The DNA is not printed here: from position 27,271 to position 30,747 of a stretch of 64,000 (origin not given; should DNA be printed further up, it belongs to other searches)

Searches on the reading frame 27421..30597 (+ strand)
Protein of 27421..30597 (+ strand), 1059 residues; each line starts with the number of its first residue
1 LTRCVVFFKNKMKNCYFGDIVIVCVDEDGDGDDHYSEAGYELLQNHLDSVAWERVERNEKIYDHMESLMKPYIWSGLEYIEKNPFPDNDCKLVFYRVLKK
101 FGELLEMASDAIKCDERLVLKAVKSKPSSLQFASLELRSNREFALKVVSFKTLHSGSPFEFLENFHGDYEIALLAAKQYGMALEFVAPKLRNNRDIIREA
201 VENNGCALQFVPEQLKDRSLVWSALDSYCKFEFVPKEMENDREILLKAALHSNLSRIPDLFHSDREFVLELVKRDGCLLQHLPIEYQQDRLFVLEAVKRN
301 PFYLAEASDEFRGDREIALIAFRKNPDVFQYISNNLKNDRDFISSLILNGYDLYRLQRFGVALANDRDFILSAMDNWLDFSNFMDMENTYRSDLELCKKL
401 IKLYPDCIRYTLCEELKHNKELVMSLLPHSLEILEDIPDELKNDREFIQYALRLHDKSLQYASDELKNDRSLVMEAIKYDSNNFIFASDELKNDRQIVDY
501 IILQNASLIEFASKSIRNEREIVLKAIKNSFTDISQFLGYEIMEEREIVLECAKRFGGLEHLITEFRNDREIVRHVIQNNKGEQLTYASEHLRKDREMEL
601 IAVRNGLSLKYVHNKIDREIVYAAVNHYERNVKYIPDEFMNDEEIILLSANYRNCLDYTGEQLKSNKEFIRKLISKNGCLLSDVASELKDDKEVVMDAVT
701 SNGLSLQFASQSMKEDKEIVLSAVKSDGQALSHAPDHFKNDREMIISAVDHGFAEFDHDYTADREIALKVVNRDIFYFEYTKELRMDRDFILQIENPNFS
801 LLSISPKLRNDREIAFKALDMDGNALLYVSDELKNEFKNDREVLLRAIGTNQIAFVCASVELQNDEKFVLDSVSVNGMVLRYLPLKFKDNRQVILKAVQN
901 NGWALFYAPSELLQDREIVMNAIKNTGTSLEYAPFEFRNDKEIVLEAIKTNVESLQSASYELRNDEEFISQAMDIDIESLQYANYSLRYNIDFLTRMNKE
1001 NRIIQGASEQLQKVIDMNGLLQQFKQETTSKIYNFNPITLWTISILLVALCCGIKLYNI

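Call 4: search_protein_families(library=pfam, proteins=[window:27421-30597:+], max_evalue=1)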
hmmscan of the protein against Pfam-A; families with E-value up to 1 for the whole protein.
window:27421-30597:+ (1059 aa): 5 families
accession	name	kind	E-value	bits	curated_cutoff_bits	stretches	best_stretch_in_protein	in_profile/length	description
PF13475.11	DUF4116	-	2.3e-204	661.3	24.9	21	915-963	1-49/49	Domain of unknown function (DUF4116)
PF21684.2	PipB2_N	-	0.0079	16.7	27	0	664-733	22-90/107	Secreted effector protein PipB2, N-terminal domain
PF21487.2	Tas3_C-hel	-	0.17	12.2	27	0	699-715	30-46/49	Tas3, C-terminal helical domains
PF00489.22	IL6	-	0.26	11.3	27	1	651-711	95-156/186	Interleukin-6/G-CSF/MGF family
PF21580.3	SelB_WHD3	-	1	10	27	0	509-527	9-27/51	Elongation factor SelB, third winged-helix domain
